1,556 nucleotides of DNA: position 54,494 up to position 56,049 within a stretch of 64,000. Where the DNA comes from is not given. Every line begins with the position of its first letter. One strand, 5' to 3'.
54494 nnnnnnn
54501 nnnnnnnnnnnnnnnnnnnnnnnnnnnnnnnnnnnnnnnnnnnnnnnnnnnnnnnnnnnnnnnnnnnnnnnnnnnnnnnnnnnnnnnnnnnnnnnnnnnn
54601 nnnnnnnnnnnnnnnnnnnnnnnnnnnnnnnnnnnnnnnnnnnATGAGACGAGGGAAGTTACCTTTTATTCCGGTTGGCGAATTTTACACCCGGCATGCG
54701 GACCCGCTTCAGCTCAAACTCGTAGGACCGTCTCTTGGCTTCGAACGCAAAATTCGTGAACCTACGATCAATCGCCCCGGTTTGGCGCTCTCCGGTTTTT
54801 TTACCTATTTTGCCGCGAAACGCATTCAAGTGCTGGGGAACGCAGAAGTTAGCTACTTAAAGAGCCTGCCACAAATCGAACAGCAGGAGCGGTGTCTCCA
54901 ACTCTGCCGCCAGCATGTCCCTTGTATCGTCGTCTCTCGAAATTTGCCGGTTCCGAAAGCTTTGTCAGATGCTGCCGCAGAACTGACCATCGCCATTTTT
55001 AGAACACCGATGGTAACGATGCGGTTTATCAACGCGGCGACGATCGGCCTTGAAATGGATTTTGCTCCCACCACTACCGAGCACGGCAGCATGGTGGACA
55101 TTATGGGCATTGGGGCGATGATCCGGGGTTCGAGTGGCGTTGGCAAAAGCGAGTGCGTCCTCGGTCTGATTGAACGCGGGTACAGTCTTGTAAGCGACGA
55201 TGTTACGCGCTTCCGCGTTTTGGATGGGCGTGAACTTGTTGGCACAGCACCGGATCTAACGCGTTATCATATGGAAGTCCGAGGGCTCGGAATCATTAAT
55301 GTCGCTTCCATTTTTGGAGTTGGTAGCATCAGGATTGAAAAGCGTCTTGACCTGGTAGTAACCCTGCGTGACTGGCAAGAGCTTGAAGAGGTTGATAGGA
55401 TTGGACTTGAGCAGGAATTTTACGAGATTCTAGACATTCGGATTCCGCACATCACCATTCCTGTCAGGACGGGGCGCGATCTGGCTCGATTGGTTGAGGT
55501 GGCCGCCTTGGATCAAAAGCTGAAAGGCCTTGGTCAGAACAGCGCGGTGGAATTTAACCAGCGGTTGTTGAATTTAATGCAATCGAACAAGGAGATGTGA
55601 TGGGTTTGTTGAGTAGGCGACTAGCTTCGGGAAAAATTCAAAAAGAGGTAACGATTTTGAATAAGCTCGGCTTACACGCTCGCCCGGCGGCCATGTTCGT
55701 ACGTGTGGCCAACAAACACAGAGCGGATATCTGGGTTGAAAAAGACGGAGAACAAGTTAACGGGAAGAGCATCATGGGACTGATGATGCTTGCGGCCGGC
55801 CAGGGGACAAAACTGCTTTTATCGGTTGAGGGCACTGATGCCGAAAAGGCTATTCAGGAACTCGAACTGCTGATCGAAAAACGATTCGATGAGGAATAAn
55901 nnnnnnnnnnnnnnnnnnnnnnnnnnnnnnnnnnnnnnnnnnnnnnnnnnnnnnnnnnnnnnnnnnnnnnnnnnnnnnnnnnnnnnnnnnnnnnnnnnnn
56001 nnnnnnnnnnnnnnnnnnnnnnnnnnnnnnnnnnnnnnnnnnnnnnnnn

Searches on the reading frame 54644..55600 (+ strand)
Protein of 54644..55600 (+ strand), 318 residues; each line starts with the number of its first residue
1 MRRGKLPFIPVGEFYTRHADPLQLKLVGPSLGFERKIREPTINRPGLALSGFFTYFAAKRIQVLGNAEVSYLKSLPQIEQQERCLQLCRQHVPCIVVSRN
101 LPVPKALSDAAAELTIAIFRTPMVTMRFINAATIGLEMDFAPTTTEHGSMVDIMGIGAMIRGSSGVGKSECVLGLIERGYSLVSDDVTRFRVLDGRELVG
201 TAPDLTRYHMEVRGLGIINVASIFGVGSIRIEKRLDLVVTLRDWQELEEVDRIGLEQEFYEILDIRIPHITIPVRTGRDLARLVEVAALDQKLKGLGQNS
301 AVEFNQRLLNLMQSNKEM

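Call 8: search_protein_families(library=pfam, proteins=[window:54644-55600:+])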
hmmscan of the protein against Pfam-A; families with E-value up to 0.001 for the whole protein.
window:54644-55600:+ (318 aa): 2 families
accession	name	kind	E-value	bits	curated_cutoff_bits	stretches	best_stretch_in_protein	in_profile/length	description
PF07475.17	Hpr_kinase_C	-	3.8e-58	196.2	33.3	1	140-307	3-170/171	HPr Serine kinase C-terminal domain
PF02603.21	Hpr_kinase_N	-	1.4e-33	116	24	1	21-133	9-122/125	HPr Serine kinase N terminus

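Call 20: find_encoding_contigs(protein=window:54644-55600:+, flank=6000, max_places=6)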
Protein window:54644-55600:+ (318 aa): 18 contigs read that carry it; 6 places shown.
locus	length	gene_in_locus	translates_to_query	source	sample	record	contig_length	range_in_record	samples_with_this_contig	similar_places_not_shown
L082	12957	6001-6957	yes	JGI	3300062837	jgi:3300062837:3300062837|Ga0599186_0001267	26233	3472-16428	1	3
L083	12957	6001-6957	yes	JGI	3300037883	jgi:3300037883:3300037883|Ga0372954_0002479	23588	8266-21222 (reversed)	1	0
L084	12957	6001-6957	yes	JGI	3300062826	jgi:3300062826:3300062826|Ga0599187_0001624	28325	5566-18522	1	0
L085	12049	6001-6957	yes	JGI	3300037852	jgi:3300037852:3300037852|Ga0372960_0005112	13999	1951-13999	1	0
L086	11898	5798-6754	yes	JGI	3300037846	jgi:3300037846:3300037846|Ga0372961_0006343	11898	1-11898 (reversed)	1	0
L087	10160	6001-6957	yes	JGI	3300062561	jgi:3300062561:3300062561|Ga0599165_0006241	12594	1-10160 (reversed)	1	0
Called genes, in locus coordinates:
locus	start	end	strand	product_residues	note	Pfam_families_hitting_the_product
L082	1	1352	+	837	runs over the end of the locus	PF00675:Peptidase_M16, PF05193:Peptidase_M16_C, PF22456:PqqF-like_C_4 (faint), PF00675:Peptidase_M16, PF05193:Peptidase_M16_C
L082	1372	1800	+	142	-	PF08899:DUF1844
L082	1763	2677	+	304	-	PF00793:DAHP_synth_1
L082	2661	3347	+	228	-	PF06835:LptC (weak)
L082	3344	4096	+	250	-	PF03968:LptD_N (weak)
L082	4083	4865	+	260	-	PF00005:ABC_tran, PF13304:AAA_21 (faint)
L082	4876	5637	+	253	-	PF02482:Ribosomal_S30AE, PF16321:Ribosom_S30AE_C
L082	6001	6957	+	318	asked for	PF02603:Hpr_kinase_N, PF07475:Hpr_kinase_C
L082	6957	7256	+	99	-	PF00381:PTS-HPr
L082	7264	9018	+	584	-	PF05524:PEP-utilisers_N, PF00391:PEP-utilizers, PF02896:PEP-utilizers_C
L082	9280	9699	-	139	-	PF03061:4HBT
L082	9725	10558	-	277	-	PF01887:SAM_HAT_N, PF20257:SAM_HAT_C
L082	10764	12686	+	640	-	PF04966:OprB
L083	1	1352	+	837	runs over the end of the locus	PF00675:Peptidase_M16, PF05193:Peptidase_M16_C, PF22456:PqqF-like_C_4 (faint), PF00675:Peptidase_M16, PF05193:Peptidase_M16_C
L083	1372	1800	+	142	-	PF08899:DUF1844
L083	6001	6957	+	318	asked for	PF02603:Hpr_kinase_N, PF07475:Hpr_kinase_C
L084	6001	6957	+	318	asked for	PF02603:Hpr_kinase_N, PF07475:Hpr_kinase_C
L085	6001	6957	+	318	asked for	PF02603:Hpr_kinase_N, PF07475:Hpr_kinase_C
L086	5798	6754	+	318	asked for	PF02603:Hpr_kinase_N, PF07475:Hpr_kinase_C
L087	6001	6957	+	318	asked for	PF02603:Hpr_kinase_N, PF07475:Hpr_kinase_C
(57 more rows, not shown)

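Call 21: find_related_loci(query=window:54644-55600:+, collection=metagenome_contigs, flank=6000)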
Query window:54644-55600:+ (318 aa) in metagenome_contigs; peptide patterns used: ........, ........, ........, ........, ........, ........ (x = any residue, [..] = any of these).
580 stretches matched a pattern; 524 encode a relative of the query (tblastn E <= 1e-3); the best 80 are kept; 80 distinct loci.
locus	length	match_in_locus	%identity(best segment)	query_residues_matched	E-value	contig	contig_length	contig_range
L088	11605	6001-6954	99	1-318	0e+0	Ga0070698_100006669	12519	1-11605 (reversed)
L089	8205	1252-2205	97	1-318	0e+0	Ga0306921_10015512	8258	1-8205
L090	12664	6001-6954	97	1-318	0e+0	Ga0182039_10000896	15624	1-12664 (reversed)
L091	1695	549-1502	97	1-318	0e+0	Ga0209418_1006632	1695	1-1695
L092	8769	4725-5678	97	1-318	0e+0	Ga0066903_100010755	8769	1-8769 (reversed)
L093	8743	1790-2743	97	1-318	0e+0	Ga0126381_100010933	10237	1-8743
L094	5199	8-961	96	1-318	0e+0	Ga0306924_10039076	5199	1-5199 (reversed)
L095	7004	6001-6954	96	1-318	0e+0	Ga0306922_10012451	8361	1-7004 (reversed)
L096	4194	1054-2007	97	1-318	0e+0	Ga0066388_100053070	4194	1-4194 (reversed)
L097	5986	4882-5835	96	1-318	0e+0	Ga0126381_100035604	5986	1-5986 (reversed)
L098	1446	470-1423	92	1-318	0e+0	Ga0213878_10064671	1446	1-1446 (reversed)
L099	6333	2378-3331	92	1-318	0e+0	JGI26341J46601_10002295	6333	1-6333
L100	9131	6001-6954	92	1-318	0e+0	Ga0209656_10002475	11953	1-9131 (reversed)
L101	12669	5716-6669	92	1-318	0e+0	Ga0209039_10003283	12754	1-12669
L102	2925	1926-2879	92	1-318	0e+0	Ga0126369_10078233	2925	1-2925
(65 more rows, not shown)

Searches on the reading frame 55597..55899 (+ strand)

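Call 8: search_protein_families(library=pfam, proteins=[window:55597-55899:+])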
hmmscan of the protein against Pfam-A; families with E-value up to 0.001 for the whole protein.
window:55597-55899:+ (100 aa): 1 family
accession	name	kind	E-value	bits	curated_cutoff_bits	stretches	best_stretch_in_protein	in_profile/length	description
PF00381.24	PTS-HPr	-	1.4e-31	108.8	23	1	14-94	1-80/81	PTS HPr component phosphorylation site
